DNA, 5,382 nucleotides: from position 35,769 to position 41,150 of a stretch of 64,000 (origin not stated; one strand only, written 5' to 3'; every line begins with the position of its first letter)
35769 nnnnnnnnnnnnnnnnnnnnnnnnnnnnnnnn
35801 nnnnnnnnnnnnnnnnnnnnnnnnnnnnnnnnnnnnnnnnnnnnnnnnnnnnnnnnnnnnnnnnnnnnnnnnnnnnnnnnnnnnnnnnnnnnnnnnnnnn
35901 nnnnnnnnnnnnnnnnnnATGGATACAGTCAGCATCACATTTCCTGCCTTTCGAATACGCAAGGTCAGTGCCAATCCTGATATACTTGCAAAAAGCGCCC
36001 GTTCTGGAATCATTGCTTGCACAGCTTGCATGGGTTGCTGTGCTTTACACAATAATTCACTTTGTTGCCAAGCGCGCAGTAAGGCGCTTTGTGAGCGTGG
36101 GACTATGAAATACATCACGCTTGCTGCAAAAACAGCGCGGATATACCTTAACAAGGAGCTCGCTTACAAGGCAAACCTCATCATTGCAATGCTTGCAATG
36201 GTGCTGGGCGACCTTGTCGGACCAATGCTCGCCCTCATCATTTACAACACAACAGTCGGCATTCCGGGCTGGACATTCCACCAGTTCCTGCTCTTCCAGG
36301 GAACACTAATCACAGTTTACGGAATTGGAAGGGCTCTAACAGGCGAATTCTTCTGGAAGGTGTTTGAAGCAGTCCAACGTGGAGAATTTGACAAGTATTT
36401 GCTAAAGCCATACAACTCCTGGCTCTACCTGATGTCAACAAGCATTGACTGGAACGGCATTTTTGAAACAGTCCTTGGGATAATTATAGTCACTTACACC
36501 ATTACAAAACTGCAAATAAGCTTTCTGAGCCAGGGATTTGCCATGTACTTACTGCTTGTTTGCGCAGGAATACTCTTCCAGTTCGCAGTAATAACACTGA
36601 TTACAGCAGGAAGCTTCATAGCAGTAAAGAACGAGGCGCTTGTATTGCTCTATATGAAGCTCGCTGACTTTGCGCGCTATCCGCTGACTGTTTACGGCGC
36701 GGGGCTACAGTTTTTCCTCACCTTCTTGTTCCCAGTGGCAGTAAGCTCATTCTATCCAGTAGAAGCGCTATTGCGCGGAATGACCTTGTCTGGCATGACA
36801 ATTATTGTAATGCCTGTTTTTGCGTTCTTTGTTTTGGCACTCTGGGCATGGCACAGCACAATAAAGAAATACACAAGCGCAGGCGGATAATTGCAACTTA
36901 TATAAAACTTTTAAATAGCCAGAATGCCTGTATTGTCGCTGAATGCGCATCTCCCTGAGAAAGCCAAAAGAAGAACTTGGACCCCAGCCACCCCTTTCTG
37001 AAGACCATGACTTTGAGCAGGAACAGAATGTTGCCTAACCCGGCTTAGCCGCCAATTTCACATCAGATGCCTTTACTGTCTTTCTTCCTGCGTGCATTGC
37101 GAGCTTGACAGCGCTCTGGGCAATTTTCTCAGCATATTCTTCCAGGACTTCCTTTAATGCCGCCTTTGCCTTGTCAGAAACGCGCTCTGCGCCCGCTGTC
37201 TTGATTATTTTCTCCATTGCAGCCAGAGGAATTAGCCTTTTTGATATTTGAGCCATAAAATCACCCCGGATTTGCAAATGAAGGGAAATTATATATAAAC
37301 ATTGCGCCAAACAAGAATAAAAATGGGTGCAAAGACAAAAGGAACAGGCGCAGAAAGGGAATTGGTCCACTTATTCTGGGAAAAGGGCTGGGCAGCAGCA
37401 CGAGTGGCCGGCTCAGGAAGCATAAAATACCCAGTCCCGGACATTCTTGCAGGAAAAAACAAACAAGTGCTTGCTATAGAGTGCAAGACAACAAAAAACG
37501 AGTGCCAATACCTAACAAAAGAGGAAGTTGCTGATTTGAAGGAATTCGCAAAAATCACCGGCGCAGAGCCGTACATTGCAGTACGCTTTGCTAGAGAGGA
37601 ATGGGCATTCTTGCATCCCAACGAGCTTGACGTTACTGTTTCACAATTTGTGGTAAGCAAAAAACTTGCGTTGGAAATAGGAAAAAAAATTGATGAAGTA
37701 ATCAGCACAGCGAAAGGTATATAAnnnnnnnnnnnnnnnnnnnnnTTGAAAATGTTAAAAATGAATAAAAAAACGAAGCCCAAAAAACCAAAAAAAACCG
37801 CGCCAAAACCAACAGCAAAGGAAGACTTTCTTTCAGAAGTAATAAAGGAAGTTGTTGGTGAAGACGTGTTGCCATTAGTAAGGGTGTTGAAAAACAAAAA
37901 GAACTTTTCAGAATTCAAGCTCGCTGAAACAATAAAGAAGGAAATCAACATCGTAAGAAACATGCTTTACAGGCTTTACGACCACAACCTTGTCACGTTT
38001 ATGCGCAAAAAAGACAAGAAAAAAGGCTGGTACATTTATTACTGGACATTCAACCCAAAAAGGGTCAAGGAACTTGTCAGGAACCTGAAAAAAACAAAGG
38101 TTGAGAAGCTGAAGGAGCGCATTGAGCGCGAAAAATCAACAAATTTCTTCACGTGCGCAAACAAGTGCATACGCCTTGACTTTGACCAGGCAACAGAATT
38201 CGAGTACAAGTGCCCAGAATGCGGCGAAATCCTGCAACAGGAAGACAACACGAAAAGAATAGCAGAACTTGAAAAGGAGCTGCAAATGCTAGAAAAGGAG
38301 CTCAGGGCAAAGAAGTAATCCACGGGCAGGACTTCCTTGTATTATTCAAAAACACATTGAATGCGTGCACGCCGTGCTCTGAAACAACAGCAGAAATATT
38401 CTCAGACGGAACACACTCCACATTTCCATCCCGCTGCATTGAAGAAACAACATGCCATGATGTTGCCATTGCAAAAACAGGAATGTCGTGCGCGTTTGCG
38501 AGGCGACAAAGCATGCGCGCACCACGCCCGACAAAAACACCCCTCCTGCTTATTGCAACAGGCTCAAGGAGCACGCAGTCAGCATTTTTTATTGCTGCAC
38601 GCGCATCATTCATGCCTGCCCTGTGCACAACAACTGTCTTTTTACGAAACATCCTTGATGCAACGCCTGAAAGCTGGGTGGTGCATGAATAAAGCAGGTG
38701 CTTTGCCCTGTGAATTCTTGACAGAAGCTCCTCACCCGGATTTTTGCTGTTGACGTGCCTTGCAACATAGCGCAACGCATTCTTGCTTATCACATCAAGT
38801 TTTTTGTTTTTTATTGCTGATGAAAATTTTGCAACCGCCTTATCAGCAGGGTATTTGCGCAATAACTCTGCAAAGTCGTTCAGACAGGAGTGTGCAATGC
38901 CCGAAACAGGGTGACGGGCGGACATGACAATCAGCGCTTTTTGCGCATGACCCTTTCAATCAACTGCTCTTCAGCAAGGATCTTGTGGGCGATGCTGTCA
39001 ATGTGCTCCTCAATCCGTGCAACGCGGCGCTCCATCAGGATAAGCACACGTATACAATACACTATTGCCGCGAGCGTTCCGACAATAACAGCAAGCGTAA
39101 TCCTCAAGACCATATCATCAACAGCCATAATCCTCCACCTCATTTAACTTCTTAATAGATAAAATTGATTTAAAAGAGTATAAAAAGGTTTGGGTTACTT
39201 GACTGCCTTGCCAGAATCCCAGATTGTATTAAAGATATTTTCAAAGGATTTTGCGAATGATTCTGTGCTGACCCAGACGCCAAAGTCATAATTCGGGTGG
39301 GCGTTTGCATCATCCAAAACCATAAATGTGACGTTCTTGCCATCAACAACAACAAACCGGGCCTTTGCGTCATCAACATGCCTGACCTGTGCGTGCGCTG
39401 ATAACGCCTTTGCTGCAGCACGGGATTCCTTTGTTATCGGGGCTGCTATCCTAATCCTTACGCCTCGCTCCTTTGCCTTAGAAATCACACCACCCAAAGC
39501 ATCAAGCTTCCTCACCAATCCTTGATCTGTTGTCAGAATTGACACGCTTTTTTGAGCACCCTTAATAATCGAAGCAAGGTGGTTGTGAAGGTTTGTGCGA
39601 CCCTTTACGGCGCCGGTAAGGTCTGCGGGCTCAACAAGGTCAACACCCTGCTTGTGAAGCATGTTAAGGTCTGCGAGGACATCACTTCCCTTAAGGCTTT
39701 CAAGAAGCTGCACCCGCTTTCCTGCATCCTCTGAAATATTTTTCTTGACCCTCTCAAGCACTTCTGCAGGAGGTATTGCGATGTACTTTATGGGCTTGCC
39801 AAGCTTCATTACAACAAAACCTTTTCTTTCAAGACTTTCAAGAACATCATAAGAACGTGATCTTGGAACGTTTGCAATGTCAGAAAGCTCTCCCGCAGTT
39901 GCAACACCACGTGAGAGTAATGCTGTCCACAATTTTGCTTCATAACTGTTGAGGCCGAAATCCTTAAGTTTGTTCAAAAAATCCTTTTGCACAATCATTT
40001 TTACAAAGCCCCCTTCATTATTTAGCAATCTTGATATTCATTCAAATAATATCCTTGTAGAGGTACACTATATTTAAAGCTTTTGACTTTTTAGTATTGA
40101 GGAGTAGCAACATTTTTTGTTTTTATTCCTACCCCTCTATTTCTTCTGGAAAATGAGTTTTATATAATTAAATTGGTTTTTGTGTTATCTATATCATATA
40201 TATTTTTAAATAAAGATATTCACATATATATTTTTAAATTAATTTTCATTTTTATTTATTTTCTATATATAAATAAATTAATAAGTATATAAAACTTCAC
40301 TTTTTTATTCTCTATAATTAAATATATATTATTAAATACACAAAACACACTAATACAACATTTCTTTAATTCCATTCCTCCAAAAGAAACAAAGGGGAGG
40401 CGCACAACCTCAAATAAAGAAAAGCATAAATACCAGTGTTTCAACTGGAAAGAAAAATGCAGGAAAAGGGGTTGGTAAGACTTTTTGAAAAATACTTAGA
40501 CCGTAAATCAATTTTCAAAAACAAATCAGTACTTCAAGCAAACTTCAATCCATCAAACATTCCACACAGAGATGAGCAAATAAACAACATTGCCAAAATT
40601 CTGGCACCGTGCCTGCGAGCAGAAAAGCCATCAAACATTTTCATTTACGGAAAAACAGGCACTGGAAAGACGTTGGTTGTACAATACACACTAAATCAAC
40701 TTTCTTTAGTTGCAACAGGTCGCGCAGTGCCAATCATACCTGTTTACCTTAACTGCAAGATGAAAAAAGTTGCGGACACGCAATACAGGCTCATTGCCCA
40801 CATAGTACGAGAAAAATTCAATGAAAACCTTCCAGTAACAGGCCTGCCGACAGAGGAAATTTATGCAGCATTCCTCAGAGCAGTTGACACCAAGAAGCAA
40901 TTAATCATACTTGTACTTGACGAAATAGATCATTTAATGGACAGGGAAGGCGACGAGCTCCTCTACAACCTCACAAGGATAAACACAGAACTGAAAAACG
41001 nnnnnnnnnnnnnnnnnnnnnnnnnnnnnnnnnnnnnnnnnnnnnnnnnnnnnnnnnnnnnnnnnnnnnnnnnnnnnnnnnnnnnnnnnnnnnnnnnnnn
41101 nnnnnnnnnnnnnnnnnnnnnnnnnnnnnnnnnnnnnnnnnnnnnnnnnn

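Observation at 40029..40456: Putative oriC: about 220 nt of nearly pure A/T flanked by inverted ORB-like boxes, directly upstream of cdc6-DP1-DP2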

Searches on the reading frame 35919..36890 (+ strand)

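Call 4: search_protein_families(library=pfam, proteins=[window:35919-36890:+])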
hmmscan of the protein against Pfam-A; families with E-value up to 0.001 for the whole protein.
window:35919-36890:+ (323 aa): 1 family
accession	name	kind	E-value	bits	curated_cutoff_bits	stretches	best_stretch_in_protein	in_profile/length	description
PF06182.17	ABC2_membrane_6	-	7.8e-34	117.9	22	1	103-322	9-229/229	ABC-2 family transporter protein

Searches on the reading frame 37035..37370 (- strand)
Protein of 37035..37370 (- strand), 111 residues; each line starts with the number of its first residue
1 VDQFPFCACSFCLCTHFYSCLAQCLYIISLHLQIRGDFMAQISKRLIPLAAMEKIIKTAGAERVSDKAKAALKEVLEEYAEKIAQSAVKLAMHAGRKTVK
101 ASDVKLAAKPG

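Call 68: search_protein_families(library=pfam, proteins=[window:37035-37370:-], max_evalue=0.0001)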
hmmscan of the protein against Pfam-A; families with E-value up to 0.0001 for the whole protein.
window:37035-37370:- (111 aa): 5 families
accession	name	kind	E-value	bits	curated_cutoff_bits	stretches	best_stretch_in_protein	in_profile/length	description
PF00808.29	CBFD_NFYB_HMF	-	5.5e-16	59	21.4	1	47-107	3-64/65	Histone-like transcription factor (CBF/NF-Y) and archaeal histone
PF00125.30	Histone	-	9.8e-08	32.7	26.4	1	57-109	68-120/122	Core histone H2A/H2B/H3/H4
PF15511.12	CENP-T_C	-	3e-07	30.9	28.1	1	49-106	10-72/108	Centromere kinetochore component CENP-T histone fold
PF02291.21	TFIID-31kDa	-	2.5e-06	28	29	1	51-108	10-67/122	Transcription initiation factor IID, 31kD subunit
PF15630.12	CENP-S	-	5.9e-06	27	28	1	60-109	22-71/76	CENP-S protein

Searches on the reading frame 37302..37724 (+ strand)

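Call 68: search_protein_families(library=pfam, proteins=[window:37302-37724:+], max_evalue=0.0001)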
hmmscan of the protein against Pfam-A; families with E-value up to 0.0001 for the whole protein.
window:37302-37724:+ (140 aa): 1 family
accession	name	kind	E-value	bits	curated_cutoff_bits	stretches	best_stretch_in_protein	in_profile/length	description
PF01870.24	Hjc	-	7.5e-32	109.6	21.1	1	17-107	2-92/93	Archaeal holliday junction resolvase (hjc)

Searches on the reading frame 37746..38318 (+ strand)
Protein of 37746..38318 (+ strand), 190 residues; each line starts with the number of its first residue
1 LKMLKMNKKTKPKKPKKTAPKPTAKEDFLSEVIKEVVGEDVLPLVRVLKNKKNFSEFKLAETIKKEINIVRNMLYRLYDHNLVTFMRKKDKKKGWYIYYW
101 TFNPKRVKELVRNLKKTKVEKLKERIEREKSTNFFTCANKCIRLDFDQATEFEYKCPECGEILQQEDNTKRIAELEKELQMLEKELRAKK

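Call 68: search_protein_families(library=pfam, proteins=[window:37746-38318:+], max_evalue=0.0001)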
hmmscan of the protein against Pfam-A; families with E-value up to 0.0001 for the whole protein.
window:37746-38318:+ (190 aa): 1 family
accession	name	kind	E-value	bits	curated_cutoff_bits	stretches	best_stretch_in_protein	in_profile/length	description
PF02002.24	TFIIE_alpha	-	3.5e-18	65.8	22.9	1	29-130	3-104/105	TFIIE alpha subunit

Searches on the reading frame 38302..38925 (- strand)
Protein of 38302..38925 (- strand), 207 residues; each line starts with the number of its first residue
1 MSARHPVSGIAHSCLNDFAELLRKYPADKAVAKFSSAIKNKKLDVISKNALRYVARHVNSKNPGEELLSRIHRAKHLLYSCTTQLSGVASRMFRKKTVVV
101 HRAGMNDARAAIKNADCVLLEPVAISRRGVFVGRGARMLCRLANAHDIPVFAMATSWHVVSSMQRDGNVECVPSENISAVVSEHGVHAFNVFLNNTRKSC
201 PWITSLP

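Call 4: search_protein_families(library=pfam, proteins=[window:38302-38925:-])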
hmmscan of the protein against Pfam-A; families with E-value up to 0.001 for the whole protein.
window:38302-38925:- (207 aa): 1 family
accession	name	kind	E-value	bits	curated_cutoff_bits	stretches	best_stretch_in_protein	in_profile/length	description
PF01008.23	IF-2B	-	0.00022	21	22.4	0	108-171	168-234/280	Initiation factor 2 subunit family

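Call 54: search_protein_families(library=ncbifam, proteins=[window:38302-38925:-], max_evalue=0.01)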
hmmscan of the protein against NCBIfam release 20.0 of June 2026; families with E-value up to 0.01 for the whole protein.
window:38302-38925:- (207 aa): 0 families

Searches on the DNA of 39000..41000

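Call 20: search_rna_families(source=window, start=39000, end=41000, threshold=evalue, max_evalue=1)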
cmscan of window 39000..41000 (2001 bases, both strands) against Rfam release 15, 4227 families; matches with E-value up to 1: 0.
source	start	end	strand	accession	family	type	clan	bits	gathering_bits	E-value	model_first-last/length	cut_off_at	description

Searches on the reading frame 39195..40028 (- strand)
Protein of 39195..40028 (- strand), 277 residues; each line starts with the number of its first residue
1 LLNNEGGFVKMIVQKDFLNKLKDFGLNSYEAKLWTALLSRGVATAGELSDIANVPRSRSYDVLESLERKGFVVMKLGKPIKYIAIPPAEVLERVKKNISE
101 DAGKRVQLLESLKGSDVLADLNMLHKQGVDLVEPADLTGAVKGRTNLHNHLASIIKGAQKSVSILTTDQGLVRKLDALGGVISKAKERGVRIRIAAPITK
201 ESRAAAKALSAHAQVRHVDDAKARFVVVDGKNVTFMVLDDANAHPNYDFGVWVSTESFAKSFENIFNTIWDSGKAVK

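Call 4: search_protein_families(library=pfam, proteins=[window:39195-40028:-])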
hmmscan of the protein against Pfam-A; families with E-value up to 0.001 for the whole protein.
window:39195-40028:- (277 aa): 4 families
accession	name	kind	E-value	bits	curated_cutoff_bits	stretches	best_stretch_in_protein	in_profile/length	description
PF01978.25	TrmB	-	1e-20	73.8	25.6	1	21-87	1-67/68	Sugar-specific transcriptional regulator TrmB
PF11495.14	Regulator_TrmB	-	6.8e-09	35.8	22.2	1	141-277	5-136/233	Archaeal transcriptional regulator TrmB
PF24217.1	DUF7436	-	5.8e-05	23.5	34.2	1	200-273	78-150/153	Family of unknown function (DUF7436)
PF13091.12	PLDc_2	-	0.00013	22.2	27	1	153-270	3-132/132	PLD-like domain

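Call 53: search_solved_structures(query=window:39195-39998:-, max_evalue=0.01, show_alignments=1)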
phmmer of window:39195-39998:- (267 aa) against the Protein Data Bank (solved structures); distinct sequences matched with E-value up to 0.01: 4.
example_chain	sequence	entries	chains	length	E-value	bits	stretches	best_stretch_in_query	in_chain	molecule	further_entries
5bpd_A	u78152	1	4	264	6.7e-23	84.6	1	12-264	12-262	TrmBL2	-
5box_A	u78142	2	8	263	7.4e-23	84.5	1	12-264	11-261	Putative HTH-type transcriptional regulator TrmBL2 | TrmBL2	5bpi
5bqt_A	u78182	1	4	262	1.1e-22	84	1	12-263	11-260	Putative HTH-type transcriptional regulator TrmBL2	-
3qph_A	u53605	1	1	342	2.2e-08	37.1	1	6-98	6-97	TrmB, a global transcription regulator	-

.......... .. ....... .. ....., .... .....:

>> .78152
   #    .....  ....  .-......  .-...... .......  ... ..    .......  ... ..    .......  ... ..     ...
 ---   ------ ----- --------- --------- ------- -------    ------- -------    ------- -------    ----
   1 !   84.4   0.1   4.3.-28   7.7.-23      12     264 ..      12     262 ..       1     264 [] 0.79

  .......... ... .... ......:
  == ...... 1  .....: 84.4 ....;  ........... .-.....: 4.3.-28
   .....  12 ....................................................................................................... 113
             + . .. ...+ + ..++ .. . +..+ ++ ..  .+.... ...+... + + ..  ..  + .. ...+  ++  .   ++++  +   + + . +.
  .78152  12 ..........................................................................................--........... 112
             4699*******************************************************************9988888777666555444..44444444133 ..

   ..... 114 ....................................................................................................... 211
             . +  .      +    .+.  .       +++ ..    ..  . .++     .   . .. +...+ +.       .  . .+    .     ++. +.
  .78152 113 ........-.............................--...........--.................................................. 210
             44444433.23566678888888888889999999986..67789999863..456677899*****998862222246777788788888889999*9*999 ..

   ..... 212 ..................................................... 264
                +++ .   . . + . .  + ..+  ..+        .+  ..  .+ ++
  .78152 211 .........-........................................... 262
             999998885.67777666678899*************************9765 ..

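Call 54: search_protein_families(library=ncbifam, proteins=[window:39195-39998:-], max_evalue=0.01)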
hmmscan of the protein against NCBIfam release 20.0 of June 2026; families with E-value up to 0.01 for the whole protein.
window:39195-39998:- (267 aa): 4 families
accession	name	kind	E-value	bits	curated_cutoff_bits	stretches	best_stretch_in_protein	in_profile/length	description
NF041141.1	tran_reg_TrmBL2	equivalog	8.1e-24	84.5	530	1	12-265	12-263/264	HTH-type transcriptional regulator TrmBL2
NF047390.1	TransRegTrmBL1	equivalog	2.1e-15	56.5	650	1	4-98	3-97/341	HTH-type sugar sensing transcriptional regulator TrmBL1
NF047392.1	TransRegTrmBHalo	equivalog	3.3e-13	49.4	500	1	12-90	14-92/349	HTH-type sugar sensing transcriptional regulator TrmB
NF040851.1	tran_reg_TrmB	equivalog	1.1e-10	41.2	600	1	3-94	3-94/338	HTH-type sugar-sensing transcriptional regulator TrmB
